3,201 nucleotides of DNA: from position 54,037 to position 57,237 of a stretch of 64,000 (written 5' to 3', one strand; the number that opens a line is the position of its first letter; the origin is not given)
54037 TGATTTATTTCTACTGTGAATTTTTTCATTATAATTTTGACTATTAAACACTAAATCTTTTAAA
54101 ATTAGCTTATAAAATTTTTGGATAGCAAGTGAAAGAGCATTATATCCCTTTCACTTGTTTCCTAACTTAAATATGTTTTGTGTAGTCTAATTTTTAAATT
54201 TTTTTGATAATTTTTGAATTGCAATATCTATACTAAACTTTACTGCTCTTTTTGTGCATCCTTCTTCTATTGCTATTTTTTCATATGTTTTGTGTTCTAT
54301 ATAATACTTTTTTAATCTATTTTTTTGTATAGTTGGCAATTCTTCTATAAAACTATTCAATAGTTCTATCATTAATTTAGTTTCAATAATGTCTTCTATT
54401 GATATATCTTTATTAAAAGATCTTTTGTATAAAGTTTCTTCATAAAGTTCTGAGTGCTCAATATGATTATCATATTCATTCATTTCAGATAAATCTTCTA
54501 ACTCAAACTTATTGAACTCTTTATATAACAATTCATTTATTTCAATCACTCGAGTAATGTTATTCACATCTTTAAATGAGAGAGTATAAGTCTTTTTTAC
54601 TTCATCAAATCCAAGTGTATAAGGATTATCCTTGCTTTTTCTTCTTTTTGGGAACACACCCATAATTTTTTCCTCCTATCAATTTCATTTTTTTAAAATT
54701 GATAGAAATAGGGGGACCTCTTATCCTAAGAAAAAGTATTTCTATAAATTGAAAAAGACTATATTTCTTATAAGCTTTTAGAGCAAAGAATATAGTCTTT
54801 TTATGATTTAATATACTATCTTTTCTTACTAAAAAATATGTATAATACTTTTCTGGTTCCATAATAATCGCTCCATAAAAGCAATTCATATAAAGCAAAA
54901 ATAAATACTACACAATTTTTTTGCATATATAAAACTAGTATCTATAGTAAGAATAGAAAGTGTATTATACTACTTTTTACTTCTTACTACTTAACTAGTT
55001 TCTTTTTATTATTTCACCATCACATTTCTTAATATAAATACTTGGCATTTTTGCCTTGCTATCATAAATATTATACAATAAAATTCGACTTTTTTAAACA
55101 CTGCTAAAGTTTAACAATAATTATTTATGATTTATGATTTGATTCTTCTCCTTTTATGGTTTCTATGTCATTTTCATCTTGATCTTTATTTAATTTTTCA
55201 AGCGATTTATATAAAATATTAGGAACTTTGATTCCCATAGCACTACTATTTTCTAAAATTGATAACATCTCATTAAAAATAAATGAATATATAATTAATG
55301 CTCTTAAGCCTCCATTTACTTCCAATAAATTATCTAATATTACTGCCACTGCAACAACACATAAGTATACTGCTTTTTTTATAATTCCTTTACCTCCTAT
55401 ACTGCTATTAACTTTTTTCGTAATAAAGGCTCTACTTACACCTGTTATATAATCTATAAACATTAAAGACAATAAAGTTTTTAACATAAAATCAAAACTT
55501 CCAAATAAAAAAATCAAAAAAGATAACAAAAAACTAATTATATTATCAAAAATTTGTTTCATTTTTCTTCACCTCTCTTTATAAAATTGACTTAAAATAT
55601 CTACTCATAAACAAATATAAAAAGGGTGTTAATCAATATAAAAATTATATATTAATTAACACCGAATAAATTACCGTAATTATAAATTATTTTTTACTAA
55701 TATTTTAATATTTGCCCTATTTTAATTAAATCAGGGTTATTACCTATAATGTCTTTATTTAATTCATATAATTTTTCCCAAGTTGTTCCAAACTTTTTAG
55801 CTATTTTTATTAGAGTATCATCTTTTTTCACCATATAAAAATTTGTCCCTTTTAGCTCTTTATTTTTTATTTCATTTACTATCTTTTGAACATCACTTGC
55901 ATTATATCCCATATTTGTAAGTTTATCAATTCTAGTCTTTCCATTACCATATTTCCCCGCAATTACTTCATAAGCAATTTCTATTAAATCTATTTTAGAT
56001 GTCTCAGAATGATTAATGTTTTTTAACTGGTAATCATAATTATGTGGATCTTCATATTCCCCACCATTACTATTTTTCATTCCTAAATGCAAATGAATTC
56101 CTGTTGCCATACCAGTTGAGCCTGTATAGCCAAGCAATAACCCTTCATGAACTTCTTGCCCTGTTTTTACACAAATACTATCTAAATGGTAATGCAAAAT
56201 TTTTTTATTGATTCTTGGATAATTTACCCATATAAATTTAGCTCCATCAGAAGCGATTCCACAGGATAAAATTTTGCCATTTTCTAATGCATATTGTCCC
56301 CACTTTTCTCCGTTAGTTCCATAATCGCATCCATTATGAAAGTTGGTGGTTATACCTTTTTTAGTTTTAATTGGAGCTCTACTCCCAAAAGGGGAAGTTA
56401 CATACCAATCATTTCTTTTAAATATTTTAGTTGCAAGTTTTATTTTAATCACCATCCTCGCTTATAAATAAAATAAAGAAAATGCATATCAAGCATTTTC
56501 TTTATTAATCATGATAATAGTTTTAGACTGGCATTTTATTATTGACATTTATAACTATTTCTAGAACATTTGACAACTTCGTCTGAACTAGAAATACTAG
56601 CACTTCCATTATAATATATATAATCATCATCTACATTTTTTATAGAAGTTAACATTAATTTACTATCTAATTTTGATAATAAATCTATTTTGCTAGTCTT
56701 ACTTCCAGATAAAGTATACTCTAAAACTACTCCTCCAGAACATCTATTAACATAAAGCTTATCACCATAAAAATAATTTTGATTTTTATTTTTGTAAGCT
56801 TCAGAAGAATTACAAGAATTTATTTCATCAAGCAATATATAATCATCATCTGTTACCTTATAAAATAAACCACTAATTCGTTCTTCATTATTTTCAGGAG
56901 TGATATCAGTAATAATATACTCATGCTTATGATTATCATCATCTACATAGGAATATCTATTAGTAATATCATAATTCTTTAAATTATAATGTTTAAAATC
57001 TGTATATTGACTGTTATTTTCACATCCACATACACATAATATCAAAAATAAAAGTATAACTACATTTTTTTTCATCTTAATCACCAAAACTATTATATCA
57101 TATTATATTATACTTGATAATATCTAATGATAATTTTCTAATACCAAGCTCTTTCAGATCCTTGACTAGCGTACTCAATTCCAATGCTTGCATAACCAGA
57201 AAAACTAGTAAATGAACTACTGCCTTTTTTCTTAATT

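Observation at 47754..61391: Candidate holin-gated polymorphic cell-wall effector / immunity locus with no described counterpart that I know of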

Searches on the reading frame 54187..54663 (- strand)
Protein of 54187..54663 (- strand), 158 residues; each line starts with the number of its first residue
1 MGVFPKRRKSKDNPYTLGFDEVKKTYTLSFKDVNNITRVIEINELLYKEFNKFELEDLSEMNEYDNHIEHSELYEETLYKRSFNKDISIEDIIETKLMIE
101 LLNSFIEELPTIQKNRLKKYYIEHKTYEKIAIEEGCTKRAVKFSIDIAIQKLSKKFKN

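Call 4: search_protein_families(library=pfam, proteins=[window:54187-54663:-], max_evalue=0.01)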
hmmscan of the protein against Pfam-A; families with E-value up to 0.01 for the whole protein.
window:54187-54663:- (158 aa): 2 families
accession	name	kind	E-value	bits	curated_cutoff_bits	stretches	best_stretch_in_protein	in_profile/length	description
PF08281.18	Sigma70_r4_2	-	5.7e-05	23.1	25.7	1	102-144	4-46/54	Sigma-70, region 4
PF04545.22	Sigma70_r4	-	0.0084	16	24.1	0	106-153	2-49/50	Sigma-70, region 4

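Call 21: search_protein_families(library=ncbifam, proteins=[window:54187-54663:-], max_evalue=0.1)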
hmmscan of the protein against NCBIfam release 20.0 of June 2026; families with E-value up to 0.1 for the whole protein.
window:54187-54663:- (158 aa): 8 families
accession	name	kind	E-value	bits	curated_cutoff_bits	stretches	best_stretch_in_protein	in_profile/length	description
TIGR02985.1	Sig70_bacteroi1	subfamily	1.1e-07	32.3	126.4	1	67-155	67-161/162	RNA polymerase sigma-70 factor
TIGR02937.1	sigma70-ECF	superfamily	4e-07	29.8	42.9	1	62-155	86-164/165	sigma-70 family RNA polymerase sigma factor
NF058625.1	sigma_PG0214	equivalog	8.4e-05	22.3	130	1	84-157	89-162/170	GFO_1088 family ECF-type sigma factor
NF008890.0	PRK11924.1-3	equivalog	0.00019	20.9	284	1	90-157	135-202/205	RNA polymerase sigma factor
NF005248.0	PRK06759.1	equivalog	0.0037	17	133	1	73-155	77-153/156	RNA polymerase factor sigma-70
NF006550.0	PRK09047.1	equivalog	0.0043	16.5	173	1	58-157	91-188/194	RNA polymerase sigma factor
NF009178.0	PRK12526.1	equivalog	0.0081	15.7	301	1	90-156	140-206/211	RNA polymerase sigma factor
NF007224.0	PRK09642.1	equivalog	0.016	15.2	212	1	84-157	82-155/160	RNA polymerase sigma factor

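Call 83: search_protein_families(library=phrogs, proteins=[window:54190-54663:-], max_evalue=0.001)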
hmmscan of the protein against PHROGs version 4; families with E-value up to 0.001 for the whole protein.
window:54190-54663:- (158 aa): 2 families
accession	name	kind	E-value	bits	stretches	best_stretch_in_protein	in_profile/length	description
phrog_11138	-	unknown function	6.2e-09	37.3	1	71-158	51-141/142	-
phrog_1740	-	transcription regulation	0.00014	21.5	1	67-156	129-216/567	RNA polymerase sigma factor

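Call 99: search_solved_structures(query=A8, max_evalue=0.01)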
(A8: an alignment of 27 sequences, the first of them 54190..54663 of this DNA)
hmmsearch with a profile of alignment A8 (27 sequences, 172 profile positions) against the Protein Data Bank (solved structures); distinct sequences matched with E-value up to 0.01: 48.
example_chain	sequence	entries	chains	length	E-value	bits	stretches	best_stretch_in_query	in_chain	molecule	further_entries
5wuq_A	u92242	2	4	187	2.7e-25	92.2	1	8-166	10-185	ECF RNA polymerase sigma factor SigW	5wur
6in7_B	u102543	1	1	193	2.8e-16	62.9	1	11-165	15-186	RNA polymerase sigma-H factor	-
8z6g_B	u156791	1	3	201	2.9e-16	62.8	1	11-165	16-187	RNA polymerase sigma factor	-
5zx2_F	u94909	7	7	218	1.1e-14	57.7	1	30-165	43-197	ECF RNA polymerase sigma factor SigH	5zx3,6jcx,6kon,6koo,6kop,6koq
5uxx_A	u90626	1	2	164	3.3e-14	56.1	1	32-168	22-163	RNA polymerase sigma factor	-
9m9d_F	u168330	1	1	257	3.4e-14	56.1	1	18-165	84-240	ECF RNA polymerase sigma factor SigE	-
9m9e_F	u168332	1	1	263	3.6e-14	56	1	18-165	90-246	ECF RNA polymerase sigma factor SigE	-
9m98_F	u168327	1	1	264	3.7e-14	56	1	18-165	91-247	ECF RNA polymerase sigma factor SigE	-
4nqw_A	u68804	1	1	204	1.4e-12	50.9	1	13-163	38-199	ECF RNA polymerase sigma factor SigK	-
1or7_A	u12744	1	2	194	2.7e-12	49.9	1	10-164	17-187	RNA polymerase sigma-E factor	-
6jcy_F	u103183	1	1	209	3e-12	49.8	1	30-165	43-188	ECF RNA polymerase sigma factor SigH,ECF RNA polymerase sigma factor SigE,ECF RNA polymera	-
6jbq_F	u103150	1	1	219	4.1e-12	49.3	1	10-164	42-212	ECF RNA polymerase sigma-E factor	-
6dv9_F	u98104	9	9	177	5.4e-12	48.9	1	30-165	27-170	ECF RNA polymerase sigma factor SigL | RNA polymerase sigma factor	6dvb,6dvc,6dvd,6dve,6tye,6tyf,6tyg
4cxf_A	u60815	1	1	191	6.9e-11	45.3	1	33-168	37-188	RNA POLYMERASE SIGMA FACTOR CNRH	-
6jhe_A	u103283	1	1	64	2.4e-10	43.6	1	109-166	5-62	ECF RNA polymerase sigma factor SigW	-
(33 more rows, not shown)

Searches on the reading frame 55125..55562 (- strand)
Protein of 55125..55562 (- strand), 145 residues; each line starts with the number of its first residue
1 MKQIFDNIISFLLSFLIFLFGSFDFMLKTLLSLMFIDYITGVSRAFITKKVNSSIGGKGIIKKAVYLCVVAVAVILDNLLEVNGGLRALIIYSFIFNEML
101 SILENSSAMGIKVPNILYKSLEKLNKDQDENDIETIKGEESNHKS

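Call 4: search_protein_families(library=pfam, proteins=[window:55125-55562:-], max_evalue=0.01)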
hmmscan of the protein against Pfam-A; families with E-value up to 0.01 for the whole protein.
window:55125-55562:- (145 aa): 1 family
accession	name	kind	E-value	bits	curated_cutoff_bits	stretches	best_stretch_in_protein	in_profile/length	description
PF05105.17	Phage_holin_4_1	-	3.1e-35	121.2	22.2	1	15-125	2-115/116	Bacteriophage holin family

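Call 65: search_protein_families(library=ncbifam, proteins=[window:55128-55562:-], max_evalue=0.01)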
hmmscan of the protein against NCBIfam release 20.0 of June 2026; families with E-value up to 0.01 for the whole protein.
window:55128-55562:- (145 aa): 2 families
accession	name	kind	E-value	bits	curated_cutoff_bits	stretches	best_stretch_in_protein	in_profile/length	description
TIGR01593.1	holin_tox_secr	subfamily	1.6e-30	105.7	40.2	1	10-132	2-125/128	toxin secretion/phage lysis holin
NF035928.1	holin_1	subfamily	3.5e-09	37.2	150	1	18-126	1-115/117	bacteriophage holin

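Call 83: search_protein_families(library=phrogs, proteins=[window:55128-55562:-], max_evalue=0.001)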
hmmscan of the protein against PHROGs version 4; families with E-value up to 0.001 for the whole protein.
window:55128-55562:- (145 aa): 3 families
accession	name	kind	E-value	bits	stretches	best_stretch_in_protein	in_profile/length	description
phrog_199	-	lysis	2.3e-27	96.9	1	1-132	4-135/545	holin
phrog_16802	-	unknown function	1.6e-13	51.3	1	69-138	1-71/74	-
phrog_21233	-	unknown function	6.2e-10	40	1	19-65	22-68/72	-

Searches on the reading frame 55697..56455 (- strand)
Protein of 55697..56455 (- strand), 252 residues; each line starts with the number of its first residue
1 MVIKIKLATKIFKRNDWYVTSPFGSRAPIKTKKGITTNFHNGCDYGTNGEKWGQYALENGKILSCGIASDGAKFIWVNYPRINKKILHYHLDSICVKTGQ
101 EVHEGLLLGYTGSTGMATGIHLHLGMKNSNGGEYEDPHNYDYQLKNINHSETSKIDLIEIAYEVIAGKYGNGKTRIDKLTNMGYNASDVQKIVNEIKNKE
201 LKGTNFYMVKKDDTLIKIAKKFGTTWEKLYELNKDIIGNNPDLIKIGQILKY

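Call 4: search_protein_families(library=pfam, proteins=[window:55697-56455:-], max_evalue=0.01)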
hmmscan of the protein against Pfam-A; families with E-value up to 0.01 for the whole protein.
window:55697-56455:- (252 aa): 3 families
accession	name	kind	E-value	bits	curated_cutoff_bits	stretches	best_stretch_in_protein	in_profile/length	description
PF08230.16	CW_7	-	7.1e-16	58.1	25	1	159-196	2-39/40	CW_7 repeat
PF01476.26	LysM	-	2.5e-12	47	20.9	1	207-251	1-41/43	LysM domain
PF01551.29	Peptidase_M23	-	4.1e-10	40.2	28.7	1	39-128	2-89/96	Peptidase family M23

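Call 65: search_protein_families(library=ncbifam, proteins=[window:55700-56455:-], max_evalue=0.01)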
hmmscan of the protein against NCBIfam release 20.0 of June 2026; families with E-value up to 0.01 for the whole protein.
window:55700-56455:- (252 aa): 13 families
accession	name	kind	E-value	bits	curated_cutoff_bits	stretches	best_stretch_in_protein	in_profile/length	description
NF008652.0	PRK11649.1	equivalog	2.6e-07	29.7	341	1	55-126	327-397/439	murein DD-endopeptidase MepM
NF008399.0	PRK11198.1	equivalog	2.8e-07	31.1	134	1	173-251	63-144/149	peptidoglycan-binding protein LysM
NF052530.1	Heli_ShapePgp3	exception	5.3e-07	29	300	1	88-127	213-252/270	peptidoglycan metallopeptidase Pgp3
NF053825.1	PdgNdpepShyA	equivalog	1.2e-06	27.5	700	1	40-125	296-379/425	peptidoglycan DD-endopeptidase ShyA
NF050804.1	CellDivDipMCaul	equivalog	2.9e-06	26.4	900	1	89-127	576-614/634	cell division endopeptidase DipM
NF053824.1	PdgNdpepShyC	equivalog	4.4e-06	25.9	700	1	39-124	295-378/429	peptidoglycan DD-endopeptidase ShyC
NF040883.1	amid_act_ActS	equivalog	3.5e-05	23.2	375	0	204-251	33-77/242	amidase activator ActS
NF047755.1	LIC_10271_M23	exception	5.5e-05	23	180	1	194-234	14-54/207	LIC_10271 family cell wall hydrolase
NF042931.1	SAG1386_EF1546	equivalog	0.00016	21.8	80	1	198-251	103-156/158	SAG1386/EF1546 family surface-associated protein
NF052529.1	PG_M23_Pgp6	exception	0.00016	20.5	600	1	88-127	381-420/452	peptidoglycan metallopeptidase Pgp6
TIGR02899.1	spore_safA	subfamily_domain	0.00018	21.4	67.85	1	209-249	1-39/44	SafA/ExsA family spore coat assembly protein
NF052336.1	PdgHdaseHSB100310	equivalog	0.00026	20.4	500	1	18-138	38-153/316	peptidoglycan hydrolase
NF008050.0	PRK10783.1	equivalog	0.0023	16.3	508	1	187-251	325-386/457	murein transglycosylase D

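Call 83: search_protein_families(library=phrogs, proteins=[window:55700-56455:-], max_evalue=0.001)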
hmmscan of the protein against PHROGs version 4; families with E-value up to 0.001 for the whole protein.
window:55700-56455:- (252 aa): 26 families (the best 25 are shown)
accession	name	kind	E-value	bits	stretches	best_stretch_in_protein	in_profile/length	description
phrog_7767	-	other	7.2e-17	62.7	1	17-154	4-132/194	metallo-endopeptidase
phrog_380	-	lysis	4.8e-13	49.8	1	184-251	152-233/309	endolysin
phrog_7698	-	lysis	6.9e-12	46.8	1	150-196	267-313/316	endolysin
phrog_6700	-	lysis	9e-12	43.7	1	28-205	2614-2785/2898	endolysin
phrog_14988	-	other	1.7e-10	42.1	1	15-128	12-128/272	peptidase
phrog_3084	-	lysis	7.7e-10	39.4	1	14-133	8-123/468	endolysin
phrog_16241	-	lysis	1.1e-08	35.9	1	148-201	137-190/290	endolysin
phrog_1067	-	head and packaging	3e-08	33.6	1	32-205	754-917/991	minor head protein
phrog_3578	-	lysis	4.2e-08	34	1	83-130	294-340/405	endolysin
phrog_291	-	lysis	1.5e-07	31.6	1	139-251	372-473/509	endolysin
phrog_21966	-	unknown function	1.6e-07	32.4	1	185-251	74-143/146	-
phrog_10030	-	tail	4.4e-07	28.5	1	83-128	1962-2007/2105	tail length tape measure protein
phrog_33207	-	other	1.5e-06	29.2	1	61-140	51-128/240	metallo-endopeptidase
phrog_2742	-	lysis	2.5e-06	28.2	1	200-251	261-309/318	endolysin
phrog_7348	-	lysis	3.1e-06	25.3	1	140-251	2064-2148/2564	endolysin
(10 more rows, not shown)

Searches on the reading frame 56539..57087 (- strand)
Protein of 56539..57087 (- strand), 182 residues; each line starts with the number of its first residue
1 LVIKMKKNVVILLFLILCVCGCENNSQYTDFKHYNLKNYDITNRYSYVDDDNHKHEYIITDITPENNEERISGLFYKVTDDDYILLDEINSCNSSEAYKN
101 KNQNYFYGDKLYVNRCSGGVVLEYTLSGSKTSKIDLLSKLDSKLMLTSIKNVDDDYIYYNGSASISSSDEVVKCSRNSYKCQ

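Call 4: search_protein_families(library=pfam, proteins=[window:56539-57087:-], max_evalue=0.01)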
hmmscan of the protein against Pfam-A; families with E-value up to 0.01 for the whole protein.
window:56539-57087:- (182 aa): 0 families

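Call 21: search_protein_families(library=ncbifam, proteins=[window:56539-57087:-], max_evalue=0.1)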
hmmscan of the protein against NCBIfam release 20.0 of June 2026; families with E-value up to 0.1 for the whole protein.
window:56539-57087:- (182 aa): 0 families

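Call 73: search_solved_structures(query=window:56542-57087:-, max_evalue=10)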
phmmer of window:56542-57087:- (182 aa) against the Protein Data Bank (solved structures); distinct sequences matched with E-value up to 10: 1.
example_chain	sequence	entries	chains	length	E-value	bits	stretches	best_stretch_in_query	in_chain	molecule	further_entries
3vd8_A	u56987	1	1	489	0.92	12.7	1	111-156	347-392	Maltose-binding periplasmic protein, Interferon-inducible protein AIM2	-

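Call 83: search_protein_families(library=phrogs, proteins=[window:56542-57087:-], max_evalue=0.001)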
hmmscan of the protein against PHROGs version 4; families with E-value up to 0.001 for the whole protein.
window:56542-57087:- (182 aa): 0 families
